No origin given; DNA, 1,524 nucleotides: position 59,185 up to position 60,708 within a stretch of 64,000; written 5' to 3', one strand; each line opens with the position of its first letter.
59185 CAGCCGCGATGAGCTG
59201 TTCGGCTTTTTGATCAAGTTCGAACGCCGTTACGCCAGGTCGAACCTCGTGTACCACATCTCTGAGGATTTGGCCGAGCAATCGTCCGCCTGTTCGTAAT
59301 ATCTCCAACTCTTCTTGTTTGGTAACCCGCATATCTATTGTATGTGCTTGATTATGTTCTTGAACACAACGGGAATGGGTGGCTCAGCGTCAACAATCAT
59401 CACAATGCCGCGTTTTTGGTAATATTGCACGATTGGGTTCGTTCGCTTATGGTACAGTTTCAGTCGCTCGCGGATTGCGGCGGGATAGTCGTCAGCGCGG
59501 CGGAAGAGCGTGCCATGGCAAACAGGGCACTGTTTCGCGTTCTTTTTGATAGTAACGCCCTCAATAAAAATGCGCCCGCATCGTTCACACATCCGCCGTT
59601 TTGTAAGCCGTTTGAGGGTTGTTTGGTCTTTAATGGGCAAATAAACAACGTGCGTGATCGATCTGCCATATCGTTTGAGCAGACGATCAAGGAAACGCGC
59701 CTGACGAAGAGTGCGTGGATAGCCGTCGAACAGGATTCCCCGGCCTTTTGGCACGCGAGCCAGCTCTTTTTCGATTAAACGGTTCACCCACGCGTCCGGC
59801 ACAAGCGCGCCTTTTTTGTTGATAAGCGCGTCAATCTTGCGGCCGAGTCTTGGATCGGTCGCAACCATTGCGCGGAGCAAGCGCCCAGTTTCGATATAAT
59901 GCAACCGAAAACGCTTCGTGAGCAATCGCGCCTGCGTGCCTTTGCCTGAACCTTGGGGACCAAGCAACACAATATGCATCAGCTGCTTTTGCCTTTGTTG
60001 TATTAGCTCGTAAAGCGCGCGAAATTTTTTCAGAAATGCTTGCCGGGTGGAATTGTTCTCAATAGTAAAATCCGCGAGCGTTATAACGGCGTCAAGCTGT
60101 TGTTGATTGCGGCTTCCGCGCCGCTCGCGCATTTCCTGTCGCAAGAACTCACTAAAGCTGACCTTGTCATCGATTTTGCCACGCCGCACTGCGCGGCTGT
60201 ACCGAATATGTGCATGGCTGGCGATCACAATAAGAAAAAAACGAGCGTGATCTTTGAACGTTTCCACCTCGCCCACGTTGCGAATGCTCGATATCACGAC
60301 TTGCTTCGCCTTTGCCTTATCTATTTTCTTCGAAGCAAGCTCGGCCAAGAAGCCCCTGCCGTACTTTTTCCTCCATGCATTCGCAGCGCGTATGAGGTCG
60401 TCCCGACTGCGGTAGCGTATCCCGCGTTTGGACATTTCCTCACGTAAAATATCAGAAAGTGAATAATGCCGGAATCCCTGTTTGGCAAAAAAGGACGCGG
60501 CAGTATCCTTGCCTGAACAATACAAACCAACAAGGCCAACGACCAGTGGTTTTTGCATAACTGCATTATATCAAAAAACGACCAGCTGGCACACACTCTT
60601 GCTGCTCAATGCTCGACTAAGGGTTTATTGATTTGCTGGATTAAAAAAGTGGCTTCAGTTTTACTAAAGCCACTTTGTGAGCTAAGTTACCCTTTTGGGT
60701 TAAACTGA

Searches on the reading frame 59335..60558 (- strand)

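Call 62: search_protein_families(library=pfam, proteins=[window:59335-60558:-], max_evalue=0.00001)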
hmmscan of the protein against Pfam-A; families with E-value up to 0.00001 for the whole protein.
window:59335-60558:- (407 aa): 4 families
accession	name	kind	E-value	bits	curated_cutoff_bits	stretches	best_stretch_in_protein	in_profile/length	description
PF00406.28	ADK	-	2.5e-42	145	26.8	1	198-384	1-150/151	Adenylate kinase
PF13207.12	AAA_17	-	1.1e-30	107.2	27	2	199-323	1-124/136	AAA domain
PF13238.12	AAA_18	-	1.3e-16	61.6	29.4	1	7-134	1-119/128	AAA domain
PF13671.12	AAA_33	-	5.8e-08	33.6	27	0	196-322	2-119/143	AAA domain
